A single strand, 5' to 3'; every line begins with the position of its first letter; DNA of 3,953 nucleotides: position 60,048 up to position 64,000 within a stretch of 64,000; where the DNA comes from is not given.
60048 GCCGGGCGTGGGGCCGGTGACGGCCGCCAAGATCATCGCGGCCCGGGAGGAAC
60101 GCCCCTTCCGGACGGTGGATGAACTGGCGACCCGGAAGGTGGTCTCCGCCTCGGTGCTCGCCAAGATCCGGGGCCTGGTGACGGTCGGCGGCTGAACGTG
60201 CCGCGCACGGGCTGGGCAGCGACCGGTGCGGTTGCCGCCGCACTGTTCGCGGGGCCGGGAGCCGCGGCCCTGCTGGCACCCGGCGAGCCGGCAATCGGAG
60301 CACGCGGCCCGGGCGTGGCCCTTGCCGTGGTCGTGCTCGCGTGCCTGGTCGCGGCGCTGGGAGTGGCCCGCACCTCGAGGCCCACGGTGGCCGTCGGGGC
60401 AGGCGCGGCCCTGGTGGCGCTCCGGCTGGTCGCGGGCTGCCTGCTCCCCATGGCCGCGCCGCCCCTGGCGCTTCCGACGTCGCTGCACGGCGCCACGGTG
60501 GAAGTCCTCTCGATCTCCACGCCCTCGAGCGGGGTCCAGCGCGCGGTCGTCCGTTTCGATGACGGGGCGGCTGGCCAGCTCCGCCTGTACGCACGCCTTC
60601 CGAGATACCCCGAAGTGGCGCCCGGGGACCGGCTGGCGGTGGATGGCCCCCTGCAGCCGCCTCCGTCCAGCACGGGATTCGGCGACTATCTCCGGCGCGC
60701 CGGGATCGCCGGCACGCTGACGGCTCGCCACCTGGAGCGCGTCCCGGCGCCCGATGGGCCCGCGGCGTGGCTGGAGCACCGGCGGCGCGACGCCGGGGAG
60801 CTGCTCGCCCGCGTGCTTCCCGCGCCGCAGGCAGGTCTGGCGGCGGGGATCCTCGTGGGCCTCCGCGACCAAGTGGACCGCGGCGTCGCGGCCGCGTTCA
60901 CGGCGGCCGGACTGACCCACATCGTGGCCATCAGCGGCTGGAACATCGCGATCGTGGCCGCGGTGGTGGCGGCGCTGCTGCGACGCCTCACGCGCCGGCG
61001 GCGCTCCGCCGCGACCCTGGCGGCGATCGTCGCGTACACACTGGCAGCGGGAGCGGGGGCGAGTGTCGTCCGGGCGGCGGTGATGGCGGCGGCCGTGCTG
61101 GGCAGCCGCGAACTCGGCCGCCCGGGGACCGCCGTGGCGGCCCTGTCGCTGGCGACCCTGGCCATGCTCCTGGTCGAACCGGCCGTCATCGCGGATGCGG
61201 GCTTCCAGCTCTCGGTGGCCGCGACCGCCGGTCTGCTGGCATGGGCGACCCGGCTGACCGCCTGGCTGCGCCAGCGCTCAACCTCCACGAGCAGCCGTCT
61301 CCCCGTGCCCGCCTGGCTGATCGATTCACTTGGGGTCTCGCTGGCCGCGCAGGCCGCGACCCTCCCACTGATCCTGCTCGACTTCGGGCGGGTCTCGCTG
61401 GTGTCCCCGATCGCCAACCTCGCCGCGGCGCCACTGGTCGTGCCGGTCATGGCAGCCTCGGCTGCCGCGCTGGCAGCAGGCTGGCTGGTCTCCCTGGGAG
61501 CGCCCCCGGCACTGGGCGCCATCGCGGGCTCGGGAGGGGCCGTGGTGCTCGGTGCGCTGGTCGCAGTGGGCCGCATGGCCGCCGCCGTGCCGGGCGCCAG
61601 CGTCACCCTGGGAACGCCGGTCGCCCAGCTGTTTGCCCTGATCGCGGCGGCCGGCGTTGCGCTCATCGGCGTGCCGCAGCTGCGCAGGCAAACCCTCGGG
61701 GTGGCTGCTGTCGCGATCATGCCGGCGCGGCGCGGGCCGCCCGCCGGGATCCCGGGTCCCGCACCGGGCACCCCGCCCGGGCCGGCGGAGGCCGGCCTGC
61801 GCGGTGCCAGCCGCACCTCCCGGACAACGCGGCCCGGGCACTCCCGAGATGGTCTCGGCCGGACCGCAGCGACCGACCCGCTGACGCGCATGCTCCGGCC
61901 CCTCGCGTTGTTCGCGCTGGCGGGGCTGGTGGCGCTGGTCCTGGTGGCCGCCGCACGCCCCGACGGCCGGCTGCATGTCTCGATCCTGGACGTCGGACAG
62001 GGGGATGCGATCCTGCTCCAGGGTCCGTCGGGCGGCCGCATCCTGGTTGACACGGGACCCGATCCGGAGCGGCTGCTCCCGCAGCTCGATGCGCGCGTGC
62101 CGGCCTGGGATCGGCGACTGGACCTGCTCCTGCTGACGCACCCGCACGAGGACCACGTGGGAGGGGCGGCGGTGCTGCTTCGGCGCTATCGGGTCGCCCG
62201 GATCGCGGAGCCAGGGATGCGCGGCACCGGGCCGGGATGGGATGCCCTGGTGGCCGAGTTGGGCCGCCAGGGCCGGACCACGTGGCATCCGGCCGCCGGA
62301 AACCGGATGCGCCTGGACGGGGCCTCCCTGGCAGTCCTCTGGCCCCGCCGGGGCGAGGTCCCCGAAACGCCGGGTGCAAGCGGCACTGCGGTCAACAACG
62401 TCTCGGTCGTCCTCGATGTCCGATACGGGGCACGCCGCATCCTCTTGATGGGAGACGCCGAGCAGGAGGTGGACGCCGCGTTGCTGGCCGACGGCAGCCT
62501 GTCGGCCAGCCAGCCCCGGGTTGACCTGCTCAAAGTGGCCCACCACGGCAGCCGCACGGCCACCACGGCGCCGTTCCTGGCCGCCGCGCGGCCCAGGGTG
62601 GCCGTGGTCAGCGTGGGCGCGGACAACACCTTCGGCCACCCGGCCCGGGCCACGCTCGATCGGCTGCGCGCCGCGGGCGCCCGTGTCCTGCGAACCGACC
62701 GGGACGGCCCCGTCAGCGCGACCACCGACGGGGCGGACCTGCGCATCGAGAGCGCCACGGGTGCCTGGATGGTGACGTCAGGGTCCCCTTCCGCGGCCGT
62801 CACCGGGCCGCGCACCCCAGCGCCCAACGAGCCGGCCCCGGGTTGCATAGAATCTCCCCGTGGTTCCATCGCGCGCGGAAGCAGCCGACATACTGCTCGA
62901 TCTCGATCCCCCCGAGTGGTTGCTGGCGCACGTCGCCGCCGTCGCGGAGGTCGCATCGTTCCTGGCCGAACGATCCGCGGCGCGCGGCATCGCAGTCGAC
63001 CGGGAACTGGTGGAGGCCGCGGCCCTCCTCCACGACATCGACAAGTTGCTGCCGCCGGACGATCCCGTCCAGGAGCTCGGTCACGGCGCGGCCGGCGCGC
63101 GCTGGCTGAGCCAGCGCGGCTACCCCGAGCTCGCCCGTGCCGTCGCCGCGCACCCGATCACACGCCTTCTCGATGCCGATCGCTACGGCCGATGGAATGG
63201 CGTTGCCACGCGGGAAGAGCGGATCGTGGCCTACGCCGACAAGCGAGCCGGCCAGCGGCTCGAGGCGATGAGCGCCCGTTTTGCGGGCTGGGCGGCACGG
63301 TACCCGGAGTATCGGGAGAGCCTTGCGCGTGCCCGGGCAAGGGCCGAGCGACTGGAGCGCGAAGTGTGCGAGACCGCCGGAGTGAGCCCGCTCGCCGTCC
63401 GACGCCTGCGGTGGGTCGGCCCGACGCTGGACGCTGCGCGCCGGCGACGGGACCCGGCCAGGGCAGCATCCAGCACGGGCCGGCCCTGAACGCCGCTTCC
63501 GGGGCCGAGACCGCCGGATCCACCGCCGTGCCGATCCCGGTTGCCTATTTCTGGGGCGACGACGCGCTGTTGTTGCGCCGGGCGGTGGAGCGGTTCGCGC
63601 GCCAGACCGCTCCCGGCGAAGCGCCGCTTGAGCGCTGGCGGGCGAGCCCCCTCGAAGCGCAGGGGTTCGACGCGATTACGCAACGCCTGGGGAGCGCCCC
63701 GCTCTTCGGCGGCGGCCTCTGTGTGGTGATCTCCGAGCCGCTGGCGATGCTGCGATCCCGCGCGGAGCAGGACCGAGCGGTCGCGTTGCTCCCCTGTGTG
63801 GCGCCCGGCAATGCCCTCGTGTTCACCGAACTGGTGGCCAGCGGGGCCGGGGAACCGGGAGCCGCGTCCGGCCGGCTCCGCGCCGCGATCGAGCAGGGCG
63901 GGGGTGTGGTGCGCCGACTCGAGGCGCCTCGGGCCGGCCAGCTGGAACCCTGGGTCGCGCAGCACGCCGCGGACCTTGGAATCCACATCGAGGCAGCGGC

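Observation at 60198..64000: comEC has no in-frame stop codon: its frame stays open across the HD-hydrolase gene and continues into holA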

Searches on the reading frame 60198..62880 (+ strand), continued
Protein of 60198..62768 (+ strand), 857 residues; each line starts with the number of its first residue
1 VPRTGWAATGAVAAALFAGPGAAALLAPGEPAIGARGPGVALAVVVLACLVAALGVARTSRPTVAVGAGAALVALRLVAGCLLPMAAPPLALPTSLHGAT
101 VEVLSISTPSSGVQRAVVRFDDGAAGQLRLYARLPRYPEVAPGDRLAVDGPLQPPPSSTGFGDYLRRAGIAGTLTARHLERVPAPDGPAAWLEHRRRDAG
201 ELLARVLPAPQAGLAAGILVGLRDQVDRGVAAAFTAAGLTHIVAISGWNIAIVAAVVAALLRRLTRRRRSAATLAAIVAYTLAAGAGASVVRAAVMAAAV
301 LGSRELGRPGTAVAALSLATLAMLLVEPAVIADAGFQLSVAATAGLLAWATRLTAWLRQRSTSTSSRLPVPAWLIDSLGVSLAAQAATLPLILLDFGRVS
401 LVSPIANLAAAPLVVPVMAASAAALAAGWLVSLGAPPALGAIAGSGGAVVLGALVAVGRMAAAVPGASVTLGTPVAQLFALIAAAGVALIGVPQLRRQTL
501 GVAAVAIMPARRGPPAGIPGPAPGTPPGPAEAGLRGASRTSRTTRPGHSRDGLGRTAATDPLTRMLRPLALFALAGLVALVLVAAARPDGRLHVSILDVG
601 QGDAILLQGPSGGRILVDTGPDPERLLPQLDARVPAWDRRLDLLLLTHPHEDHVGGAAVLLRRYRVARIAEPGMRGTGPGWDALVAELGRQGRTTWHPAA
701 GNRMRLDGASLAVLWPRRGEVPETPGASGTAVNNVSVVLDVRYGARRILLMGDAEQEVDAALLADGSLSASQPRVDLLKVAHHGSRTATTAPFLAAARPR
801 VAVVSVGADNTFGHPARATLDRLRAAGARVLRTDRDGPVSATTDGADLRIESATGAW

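Call 14: find_encoding_contigs(protein=P0031, flank=3500, max_places=2)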
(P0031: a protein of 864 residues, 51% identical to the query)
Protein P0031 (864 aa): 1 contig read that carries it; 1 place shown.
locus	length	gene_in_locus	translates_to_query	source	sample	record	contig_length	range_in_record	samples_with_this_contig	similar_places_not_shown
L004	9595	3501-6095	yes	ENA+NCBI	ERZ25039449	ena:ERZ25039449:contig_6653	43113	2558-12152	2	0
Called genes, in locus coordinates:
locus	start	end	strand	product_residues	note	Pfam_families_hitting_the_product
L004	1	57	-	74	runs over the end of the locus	-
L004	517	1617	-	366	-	PF02388:FemAB (weak), PF13480:Acetyltransf_6, PF02388:FemAB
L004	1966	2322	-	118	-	-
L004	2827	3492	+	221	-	PF10531:SLBB, PF12836:HHH_3, PF00633:HHH (weak)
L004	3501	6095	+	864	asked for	PF03772:Competence, PF00753:Lactamase_B, PF12706:Lactamase_B_2 (weak)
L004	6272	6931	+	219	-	PF01966:HD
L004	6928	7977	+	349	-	PF21694:DNA_pol3_delta_C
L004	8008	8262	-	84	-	-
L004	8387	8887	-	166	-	PF02410:RsfS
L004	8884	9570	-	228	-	PF01467:CTP_transf_like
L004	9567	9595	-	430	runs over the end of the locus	PF01018:GTP1_OBG, PF01926:MMR_HSR1, PF02421:FeoB_N, PF09269:DUF1967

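Call 15: find_encoding_contigs(protein=P0040, flank=3500, max_places=2)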
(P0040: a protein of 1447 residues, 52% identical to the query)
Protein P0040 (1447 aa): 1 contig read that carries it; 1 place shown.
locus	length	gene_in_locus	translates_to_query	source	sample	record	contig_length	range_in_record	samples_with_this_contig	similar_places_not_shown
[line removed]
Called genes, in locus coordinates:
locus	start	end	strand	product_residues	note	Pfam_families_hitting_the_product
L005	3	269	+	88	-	?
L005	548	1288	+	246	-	PF10531:SLBB, PF00633:HHH (weak), PF12836:HHH_3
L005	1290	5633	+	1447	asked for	PF03772:Competence, PF00753:Lactamase_B, PF12706:Lactamase_B_2, PF21694:DNA_pol3_delta_C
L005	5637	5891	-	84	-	-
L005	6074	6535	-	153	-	PF02410:RsfS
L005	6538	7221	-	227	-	PF01467:CTP_transf_like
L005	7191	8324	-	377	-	?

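Call 16: find_encoding_contigs(protein=P0054, flank=3500, max_places=2)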
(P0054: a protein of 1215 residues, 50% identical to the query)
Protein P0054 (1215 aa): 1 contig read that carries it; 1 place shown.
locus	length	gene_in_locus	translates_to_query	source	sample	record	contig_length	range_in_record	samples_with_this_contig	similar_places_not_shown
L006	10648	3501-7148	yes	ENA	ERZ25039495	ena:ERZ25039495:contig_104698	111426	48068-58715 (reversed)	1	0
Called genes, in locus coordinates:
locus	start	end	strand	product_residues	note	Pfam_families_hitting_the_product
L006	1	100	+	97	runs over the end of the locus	-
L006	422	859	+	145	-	-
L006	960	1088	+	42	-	-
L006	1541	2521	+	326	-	PF00296:Bac_luciferase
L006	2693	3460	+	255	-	PF10531:SLBB, PF12836:HHH_3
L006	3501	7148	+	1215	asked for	PF03772:Competence, PF00753:Lactamase_B, PF12706:Lactamase_B_2 (weak), PF01966:HD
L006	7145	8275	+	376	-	PF21694:DNA_pol3_delta_C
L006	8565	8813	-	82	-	-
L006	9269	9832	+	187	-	-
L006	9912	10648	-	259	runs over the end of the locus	PF02410:RsfS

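Call 17: find_encoding_contigs(protein=P0113, flank=3500, max_places=2)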
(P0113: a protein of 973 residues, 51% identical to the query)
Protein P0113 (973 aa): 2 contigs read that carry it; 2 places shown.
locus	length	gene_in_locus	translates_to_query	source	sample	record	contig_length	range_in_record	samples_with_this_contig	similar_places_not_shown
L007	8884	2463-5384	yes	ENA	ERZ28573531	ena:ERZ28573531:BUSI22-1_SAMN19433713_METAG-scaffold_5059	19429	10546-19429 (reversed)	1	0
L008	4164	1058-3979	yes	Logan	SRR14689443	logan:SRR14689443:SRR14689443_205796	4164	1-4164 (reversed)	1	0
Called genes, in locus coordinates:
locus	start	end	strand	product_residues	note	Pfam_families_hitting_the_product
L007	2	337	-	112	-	?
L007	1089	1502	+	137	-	PF01641:SelR, PF24046:At4g08330 (faint)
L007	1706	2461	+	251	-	PF10531:SLBB, PF12836:HHH_3, PF00633:HHH (weak)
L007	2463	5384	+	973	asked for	PF03772:Competence, PF25281:MBL_MAP1B (weak), PF00753:Lactamase_B, PF12706:Lactamase_B_2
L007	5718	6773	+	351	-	PF21694:DNA_pol3_delta_C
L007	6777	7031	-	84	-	-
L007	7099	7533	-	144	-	PF02410:RsfS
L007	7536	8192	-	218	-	PF01467:CTP_transf_like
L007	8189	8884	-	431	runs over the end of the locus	PF01018:GTP1_OBG, PF01926:MMR_HSR1, PF02421:FeoB_N, PF09269:DUF1967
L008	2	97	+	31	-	?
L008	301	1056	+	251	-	PF10531:SLBB, PF12836:HHH_3, PF00633:HHH (weak)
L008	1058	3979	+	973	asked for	PF03772:Competence, PF25281:MBL_MAP1B (weak), PF00753:Lactamase_B, PF12706:Lactamase_B_2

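Call 29: search_protein_families(library=ncbifam, proteins=[window:60198-62768:+])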
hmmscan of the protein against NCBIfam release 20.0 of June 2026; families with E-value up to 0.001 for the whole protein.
window:60198-62768:+ (857 aa): 9 families
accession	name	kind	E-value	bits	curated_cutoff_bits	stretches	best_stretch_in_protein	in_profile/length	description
TIGR00361.1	ComEC_Rec2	equivalog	8.2e-62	209.3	190.05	2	578-837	426-663/663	DNA internalization-related competence protein ComEC/Rec2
NF008580.0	PRK11539.1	equivalog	3.6e-39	134.7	969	2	574-851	484-736/758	ComEC family protein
TIGR00360.1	ComEC_N-term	subfamily_domain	3.9e-21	76.1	36.5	1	240-415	2-165/171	ComEC/Rec2-related protein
NF041809.1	Avs1a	equivalog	6.6e-12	44.9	420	1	731-823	250-341/387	AVAST type 1 anti-phage system MBL fold metallo-hydrolase Avs1a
NF049846.1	blaAHM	exception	1.9e-11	43.4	590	1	593-811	64-267/304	AHM family subclass B3-like metallo-beta-lactamase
NF058524.1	6A-MBL_enzyme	equivalog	2.3e-05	23.7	220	0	599-658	4-74/346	anti-phage 6A-MBL system MBL-fold protein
NF012229.1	bla_class_B_core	domain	0.00033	20.8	100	1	611-661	23-72/139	metallo-beta-lactamase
TIGR03413.1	GSH_gloB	equivalog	0.00072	19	200.8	0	638-670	41-72/248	hydroxyacylglutathione hydrolase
NF045979.1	ComEC_MAG0480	equivalog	0.00097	18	150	0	236-348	219-334/461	MAG0480 family ComEC-like protein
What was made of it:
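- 60198..62777 (+): comEC, the conserved and folded part (residues 1-860): OB-fold, competence channel domain and C-terminal metallo-beta-lactamase nuclease domain. TIGR00361 ComEC_Rec2 scores 209 bits against a cut-off of 190, and the model end (663/663) aligns at residue 837 (call 29).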

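Call 53: predict_structure(alignment_id=A3)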
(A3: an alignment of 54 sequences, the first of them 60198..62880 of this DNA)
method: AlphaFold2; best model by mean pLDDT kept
length: 894 residues; sequences in the alignment: 54
mean_pLDDT: 85.1   pTM: 0.83
mean pLDDT of the five models: 85.1, 82.2, 80.0, 79.4, 79.0
residues with pLDDT >= 90: 490; 70-90: 290; 50-70: 38; < 50: 76
segments of 3 or more residues with pLDDT < 50: 517-525, 527-557, 863-894
pLDDT, mean of each block of 10 residues (from residue 1): 90 84 59 63 91 95 95 91 71 93 91 93 86 95 94 90 84 95 84 90 93 93 91 92 76 83 90 90 80 86 79 90 90 85 85 88 75 81 88 88 91 89 93 88 90 96 94 90 91 86 78 49 45 42 43 48 79 83 88 96 95 97 92 91 96 93 95 94 96 96 97 97 92 96 97 94 96 96 91 97 90 91 97 96 96 92 49 33 32 34
secondary structure, 60 per line:
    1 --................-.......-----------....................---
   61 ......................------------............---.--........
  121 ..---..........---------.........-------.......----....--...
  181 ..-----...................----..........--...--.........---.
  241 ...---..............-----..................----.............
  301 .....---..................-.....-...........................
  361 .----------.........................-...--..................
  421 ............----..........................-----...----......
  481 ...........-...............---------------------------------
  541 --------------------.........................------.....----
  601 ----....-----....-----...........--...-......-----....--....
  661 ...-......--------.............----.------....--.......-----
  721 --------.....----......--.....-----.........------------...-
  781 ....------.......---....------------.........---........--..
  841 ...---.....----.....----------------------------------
elements in order (helices of 4 or more, strands of 3 or more residues): H3-18 H20-26 H38-57 H61-82 E95-106 E113-122 E126-135 E145-153 H161-167 E172-175 E178-182 H188-206 H211-220 H228-236 H240-243 H247-260 H266-283 H288-305 H309-326 H328-332 H334-361 H372-396 E398-400 H403-432 H437-462 E468-470 H475-491 H493-507 H561-585 E592-596 E605-608 E614-617 H623-633 E640-645 H651-654 H657-663 E665-670 H679-691 E703-706 E709-715 H729-733 E738-743 E746-750 H756-764 E777-779 H781-784 H791-797 E801-804 H817-825 E829-832 H833-836 E839-843 E847-851 E856-860
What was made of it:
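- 60198..62777 (+): AlphaFold2 gives mean pLDDT 85.1 and pTM 0.83, with the last beta-strand at residues 856-860 (call 53).
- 62778..62859 (+): In-frame ComEC tail: a Pro/Ala/Gly-rich linker (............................) that reads across the HD promoter without a stop. pLDDT is about 33 from residue 863 onward (call 53).
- On ComEC/Rec2 DNA-uptake channel protein: AF2 gives pLDDT 85.1 and pTM 0.83, ordered to residue 860 (call 53).
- AF2 pLDDT 85, fold complete to residue 860, tail pLDDT about 33 (call 53). The AF2 fold is confident and complete (call 53).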

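Call 54: predict_structure(alignment_id=A4)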
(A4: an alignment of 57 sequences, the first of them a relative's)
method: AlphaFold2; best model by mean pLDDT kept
length: 864 residues; sequences in the alignment: 57
mean_pLDDT: 83.2   pTM: 0.83
mean pLDDT of the five models: 83.2, 81.2, 79.5, 78.6, 78.6
residues with pLDDT >= 90: 384; 70-90: 363; 50-70: 51; < 50: 66
segments of 3 or more residues with pLDDT < 50: 1-8, 516-537, 830-864
pLDDT, mean of each block of 10 residues (from residue 1): 46 75 78 78 83 82 75 86 80 69 92 91 90 92 94 95 83 89 92 86 94 94 91 91 87 72 81 88 88 81 83 73 80 75 78 78 84 84 86 87 92 89 92 94 91 95 93 89 88 75 67 48 41 49 73 78 84 93 96 96 93 93 95 94 97 93 97 97 97 96 84 96 95 89 96 78 91 94 76 94 93 96 82 38 30 36 38
secondary structure, 60 per line:
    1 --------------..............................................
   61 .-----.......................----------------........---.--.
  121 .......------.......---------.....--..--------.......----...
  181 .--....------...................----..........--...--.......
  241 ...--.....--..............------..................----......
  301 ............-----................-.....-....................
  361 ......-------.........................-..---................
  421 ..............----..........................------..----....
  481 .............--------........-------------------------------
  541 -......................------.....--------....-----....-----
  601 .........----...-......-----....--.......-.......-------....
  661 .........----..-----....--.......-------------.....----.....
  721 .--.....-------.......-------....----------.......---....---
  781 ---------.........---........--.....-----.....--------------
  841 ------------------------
elements in order (helices of 4 or more, strands of 3 or more residues): H15-61 H67-89 E106-113 E120-127 E134-140 E150-154 H167-173 E178-181 E184-187 H194-212 H217-226 H234-243 H246-250 H253-266 H273-290 H295-312 H318-333 H335-339 H341-366 H374-398 H405-434 H439-464 H477-493 H502-509 H542-563 E570-574 E583-586 E592-595 H601-609 E618-623 H629-632 H635-641 E643-649 H657-669 E681-684 E687-693 H707-711 E716-721 E724-728 H736-742 E750-753 H764-770 E774-777 H790-798 E802-805 H806-809 E812-816 E822-826
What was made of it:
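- Tried and rejected: AF2 left both the window tail and the P0031 tail disordered (calls 53, 54).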

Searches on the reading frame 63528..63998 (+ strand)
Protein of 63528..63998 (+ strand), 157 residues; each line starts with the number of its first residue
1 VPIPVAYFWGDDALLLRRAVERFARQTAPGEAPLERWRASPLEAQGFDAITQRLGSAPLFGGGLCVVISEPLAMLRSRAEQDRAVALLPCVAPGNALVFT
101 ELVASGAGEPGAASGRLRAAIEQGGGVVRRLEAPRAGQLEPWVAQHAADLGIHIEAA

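Call 29: search_protein_families(library=ncbifam, proteins=[window:63528-63998:+])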
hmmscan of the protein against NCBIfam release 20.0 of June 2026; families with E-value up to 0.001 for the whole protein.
window:63528-63998:+ (157 aa): 1 family
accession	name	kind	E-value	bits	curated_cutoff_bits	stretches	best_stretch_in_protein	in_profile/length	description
TIGR01128.2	holA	equivalog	5.3e-08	32.6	80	1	7-156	3-148/316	DNA polymerase III subunit delta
